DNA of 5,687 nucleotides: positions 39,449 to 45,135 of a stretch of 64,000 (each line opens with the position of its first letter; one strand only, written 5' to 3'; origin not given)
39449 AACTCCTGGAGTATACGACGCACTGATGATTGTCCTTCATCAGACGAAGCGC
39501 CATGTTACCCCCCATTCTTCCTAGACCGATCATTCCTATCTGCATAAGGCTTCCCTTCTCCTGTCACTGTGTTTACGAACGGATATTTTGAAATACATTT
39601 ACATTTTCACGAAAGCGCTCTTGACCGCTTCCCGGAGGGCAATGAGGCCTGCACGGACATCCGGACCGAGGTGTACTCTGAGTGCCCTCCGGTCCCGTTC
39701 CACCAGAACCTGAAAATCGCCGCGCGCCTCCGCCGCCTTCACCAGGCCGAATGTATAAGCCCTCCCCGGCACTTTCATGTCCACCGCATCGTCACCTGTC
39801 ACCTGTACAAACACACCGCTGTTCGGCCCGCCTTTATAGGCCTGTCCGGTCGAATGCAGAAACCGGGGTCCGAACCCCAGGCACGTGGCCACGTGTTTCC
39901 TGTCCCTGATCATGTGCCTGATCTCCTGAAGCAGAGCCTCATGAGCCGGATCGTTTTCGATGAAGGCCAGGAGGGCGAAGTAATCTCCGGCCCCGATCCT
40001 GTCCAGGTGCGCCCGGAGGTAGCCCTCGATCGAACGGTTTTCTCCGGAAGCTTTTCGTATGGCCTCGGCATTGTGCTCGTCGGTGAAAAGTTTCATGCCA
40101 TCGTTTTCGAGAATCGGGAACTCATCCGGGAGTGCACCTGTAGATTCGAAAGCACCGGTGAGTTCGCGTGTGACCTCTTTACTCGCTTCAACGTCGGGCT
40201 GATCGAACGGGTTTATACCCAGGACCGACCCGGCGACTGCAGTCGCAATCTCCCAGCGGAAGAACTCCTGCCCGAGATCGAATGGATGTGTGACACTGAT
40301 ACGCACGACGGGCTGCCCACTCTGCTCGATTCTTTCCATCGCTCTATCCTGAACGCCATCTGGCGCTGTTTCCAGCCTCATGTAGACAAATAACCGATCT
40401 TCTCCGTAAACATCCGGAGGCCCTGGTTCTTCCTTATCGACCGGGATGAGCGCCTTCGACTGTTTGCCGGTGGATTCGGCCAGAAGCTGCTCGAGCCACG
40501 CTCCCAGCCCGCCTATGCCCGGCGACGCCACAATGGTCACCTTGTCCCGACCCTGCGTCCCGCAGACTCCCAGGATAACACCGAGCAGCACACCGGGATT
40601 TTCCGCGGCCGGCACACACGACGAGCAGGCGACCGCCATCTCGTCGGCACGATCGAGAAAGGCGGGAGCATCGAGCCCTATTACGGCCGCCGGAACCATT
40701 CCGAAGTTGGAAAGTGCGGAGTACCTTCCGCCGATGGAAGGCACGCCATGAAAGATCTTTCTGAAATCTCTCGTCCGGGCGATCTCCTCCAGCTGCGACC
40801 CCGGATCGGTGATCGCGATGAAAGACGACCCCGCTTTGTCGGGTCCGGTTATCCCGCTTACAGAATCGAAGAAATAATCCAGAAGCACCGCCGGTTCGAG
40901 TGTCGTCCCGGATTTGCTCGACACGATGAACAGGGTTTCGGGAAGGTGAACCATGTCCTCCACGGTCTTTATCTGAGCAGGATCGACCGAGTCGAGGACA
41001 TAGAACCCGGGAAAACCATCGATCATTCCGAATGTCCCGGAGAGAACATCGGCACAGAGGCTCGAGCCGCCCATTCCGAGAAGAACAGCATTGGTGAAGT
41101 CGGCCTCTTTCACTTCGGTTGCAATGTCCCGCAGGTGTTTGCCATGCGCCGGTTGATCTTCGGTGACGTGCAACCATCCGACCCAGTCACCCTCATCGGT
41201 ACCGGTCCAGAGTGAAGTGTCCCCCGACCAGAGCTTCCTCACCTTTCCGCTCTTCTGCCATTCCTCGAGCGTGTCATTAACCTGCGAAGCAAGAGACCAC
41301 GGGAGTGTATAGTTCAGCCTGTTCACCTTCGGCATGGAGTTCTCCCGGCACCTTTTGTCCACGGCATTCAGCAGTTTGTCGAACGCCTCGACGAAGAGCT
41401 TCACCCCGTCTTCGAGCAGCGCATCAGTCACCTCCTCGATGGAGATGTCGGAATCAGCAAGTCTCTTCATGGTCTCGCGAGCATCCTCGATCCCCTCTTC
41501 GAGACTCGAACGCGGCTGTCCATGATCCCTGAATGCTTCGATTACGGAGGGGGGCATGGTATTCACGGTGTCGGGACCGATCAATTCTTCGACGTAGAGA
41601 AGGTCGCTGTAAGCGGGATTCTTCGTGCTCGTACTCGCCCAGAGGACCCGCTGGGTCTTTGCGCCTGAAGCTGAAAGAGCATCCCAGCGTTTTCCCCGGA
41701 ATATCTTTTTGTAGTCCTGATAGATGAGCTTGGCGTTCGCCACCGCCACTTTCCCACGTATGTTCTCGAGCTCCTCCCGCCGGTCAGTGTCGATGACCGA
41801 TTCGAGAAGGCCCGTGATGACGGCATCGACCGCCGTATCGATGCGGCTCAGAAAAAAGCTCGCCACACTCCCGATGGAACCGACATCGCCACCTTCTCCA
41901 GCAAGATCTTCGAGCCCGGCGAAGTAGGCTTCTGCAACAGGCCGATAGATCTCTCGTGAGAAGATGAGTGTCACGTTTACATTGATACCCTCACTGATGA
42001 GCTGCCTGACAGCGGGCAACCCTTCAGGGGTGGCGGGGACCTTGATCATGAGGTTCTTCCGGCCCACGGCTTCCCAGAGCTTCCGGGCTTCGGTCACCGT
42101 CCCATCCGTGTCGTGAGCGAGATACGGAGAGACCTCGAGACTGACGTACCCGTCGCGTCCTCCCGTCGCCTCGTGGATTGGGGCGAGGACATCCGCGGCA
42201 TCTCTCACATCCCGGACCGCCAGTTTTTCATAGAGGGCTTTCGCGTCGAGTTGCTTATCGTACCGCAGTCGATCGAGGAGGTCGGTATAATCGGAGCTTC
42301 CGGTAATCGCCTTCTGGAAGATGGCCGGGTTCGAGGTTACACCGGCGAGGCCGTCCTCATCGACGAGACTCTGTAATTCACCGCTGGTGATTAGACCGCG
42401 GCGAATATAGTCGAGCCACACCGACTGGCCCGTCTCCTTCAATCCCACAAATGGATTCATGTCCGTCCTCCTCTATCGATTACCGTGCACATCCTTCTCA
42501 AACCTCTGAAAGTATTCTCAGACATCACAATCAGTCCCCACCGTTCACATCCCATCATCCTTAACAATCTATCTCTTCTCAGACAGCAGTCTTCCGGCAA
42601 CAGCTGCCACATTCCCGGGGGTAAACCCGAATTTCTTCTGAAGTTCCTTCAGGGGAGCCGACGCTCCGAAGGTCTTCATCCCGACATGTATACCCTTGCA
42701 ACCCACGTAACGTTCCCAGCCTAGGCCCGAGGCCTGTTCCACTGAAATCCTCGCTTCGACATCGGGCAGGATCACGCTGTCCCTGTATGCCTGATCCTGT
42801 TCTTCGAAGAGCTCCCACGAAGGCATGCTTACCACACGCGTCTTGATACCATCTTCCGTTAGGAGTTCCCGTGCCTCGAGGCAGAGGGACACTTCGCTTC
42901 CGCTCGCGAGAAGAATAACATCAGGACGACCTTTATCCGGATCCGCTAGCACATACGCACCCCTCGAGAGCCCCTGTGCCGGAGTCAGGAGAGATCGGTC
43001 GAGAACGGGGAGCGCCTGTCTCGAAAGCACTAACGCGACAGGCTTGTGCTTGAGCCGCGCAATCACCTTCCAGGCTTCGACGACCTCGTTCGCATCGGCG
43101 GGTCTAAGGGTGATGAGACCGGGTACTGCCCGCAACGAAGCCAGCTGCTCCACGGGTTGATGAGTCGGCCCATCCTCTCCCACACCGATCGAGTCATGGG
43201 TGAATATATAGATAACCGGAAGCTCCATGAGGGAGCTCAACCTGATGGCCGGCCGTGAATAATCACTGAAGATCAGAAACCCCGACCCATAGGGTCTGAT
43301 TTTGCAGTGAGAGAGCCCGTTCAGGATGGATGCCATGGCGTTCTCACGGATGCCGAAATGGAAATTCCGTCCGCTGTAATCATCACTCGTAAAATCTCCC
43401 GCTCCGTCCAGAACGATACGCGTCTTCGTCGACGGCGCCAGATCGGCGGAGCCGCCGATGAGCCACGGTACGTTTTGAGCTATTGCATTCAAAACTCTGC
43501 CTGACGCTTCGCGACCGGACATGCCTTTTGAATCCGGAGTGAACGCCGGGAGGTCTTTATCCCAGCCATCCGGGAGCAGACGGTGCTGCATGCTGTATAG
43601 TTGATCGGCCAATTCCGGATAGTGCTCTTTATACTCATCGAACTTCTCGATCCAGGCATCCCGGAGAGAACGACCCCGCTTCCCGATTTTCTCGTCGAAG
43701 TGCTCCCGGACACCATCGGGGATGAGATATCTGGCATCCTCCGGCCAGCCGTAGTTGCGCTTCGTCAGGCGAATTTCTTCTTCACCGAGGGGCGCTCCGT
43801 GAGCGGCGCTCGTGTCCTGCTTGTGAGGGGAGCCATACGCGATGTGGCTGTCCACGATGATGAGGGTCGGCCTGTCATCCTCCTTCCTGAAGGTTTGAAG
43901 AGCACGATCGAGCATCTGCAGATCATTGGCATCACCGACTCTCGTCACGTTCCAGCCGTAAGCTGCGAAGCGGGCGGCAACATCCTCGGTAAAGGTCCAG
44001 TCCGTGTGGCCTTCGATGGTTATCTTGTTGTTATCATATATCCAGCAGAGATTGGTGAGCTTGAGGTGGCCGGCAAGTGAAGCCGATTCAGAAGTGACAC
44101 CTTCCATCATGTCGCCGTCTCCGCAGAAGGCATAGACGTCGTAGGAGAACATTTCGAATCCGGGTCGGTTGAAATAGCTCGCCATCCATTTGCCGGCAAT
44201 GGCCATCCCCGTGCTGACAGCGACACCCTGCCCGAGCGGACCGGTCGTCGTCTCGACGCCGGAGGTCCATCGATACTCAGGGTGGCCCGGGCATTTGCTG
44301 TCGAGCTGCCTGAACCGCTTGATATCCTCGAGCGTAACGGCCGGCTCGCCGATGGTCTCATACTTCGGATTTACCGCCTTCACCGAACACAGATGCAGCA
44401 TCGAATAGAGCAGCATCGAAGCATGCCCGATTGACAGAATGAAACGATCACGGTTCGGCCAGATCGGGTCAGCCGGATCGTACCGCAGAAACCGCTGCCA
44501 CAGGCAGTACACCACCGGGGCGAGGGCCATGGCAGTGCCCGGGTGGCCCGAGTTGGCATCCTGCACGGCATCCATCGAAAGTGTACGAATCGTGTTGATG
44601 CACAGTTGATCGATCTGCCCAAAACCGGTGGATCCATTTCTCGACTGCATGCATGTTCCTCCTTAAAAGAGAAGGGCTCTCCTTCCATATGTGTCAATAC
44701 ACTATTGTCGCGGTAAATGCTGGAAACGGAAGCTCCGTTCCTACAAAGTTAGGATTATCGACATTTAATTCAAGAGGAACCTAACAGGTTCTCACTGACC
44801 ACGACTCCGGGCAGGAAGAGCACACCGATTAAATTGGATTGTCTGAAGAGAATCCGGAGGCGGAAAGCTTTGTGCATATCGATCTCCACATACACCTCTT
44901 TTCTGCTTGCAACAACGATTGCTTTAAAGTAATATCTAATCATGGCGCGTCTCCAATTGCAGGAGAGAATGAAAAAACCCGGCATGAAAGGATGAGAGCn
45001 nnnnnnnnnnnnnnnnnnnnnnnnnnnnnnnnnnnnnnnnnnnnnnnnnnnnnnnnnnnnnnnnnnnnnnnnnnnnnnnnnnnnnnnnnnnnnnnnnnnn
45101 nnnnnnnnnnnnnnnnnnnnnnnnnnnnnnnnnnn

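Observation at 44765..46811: Foreign ~1.9 kb insertion at the 3' end of the AGCS symporter gene, bracketed by diverged ~85-nt direct repeats of that gene end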

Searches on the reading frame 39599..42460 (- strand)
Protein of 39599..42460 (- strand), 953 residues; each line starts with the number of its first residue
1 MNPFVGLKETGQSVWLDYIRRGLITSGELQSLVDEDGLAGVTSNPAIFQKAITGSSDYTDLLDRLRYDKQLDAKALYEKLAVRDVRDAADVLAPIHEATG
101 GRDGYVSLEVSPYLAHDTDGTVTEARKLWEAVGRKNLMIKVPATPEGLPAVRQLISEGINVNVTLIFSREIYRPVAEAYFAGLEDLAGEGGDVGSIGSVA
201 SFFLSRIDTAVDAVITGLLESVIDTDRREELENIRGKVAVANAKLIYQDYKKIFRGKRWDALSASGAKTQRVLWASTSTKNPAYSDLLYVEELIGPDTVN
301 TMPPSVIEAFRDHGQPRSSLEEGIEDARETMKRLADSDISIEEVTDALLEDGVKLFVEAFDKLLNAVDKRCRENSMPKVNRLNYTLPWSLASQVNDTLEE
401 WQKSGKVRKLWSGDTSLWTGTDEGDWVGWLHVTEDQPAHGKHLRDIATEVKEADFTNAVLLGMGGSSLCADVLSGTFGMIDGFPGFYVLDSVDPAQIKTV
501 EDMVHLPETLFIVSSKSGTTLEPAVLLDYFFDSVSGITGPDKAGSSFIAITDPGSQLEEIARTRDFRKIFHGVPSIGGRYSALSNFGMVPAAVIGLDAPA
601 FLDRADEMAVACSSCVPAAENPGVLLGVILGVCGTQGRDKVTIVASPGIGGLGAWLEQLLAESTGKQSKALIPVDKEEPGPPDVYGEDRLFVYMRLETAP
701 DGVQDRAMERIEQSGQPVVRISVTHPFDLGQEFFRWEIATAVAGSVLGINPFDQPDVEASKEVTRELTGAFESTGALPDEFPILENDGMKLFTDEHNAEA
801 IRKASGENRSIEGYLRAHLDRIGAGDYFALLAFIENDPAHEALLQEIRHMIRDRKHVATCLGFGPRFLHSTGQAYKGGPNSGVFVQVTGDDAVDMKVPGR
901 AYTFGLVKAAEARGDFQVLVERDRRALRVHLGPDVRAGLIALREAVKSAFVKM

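Call 77: find_encoding_contigs(protein=window:39599-42460:-, flank=10000, max_places=8)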
Protein window:39599-42460:- (953 aa): no gene with exactly this product is on record in the collection.
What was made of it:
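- Tried and rejected: It is not on record (call 77).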

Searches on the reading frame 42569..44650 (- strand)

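Call 5: search_protein_families(library=pfam, proteins=[window:42569-44650:-], max_evalue=0.1)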
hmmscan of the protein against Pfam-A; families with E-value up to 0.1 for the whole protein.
window:42569-44650:- (693 aa): 6 families
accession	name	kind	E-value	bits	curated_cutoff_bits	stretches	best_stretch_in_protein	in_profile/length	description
PF00456.26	Transketolase_N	-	2.1e-125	418.6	22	1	13-355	1-329/334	Transketolase, thiamine diphosphate binding domain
PF02779.29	Transket_pyr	-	3.8e-48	163.9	27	1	377-548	3-173/174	Transketolase, pyrimidine binding domain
PF22613.1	Transketolase_C_1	-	3.5e-42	143.6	27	1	564-677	1-113/113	Transketolase-like TK C-terminal domain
PF02780.25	Transketolase_C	-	9e-12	45.4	25.9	1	572-681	6-124/124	Transketolase, C-terminal domain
PF02775.26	TPP_enzyme_C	-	0.00032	21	21.9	1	127-266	20-151/151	Thiamine pyrophosphate enzyme, C-terminal TPP binding domain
PF00676.26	E1_dh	-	0.02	14.3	22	1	131-250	95-203/300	Dehydrogenase E1 component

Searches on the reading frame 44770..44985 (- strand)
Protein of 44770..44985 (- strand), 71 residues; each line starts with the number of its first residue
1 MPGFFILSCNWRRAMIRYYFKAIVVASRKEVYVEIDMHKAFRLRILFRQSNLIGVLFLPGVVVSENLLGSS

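Call 5: search_protein_families(library=pfam, proteins=[window:44770-44985:-], max_evalue=0.1)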
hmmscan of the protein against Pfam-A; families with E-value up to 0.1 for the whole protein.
window:44770-44985:- (71 aa): 1 family
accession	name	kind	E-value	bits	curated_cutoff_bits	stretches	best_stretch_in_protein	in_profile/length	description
PF17742.6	Fndc10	-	0.025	14.8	27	1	5-48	80-123/157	Fibronectin type III domain-containing protein 10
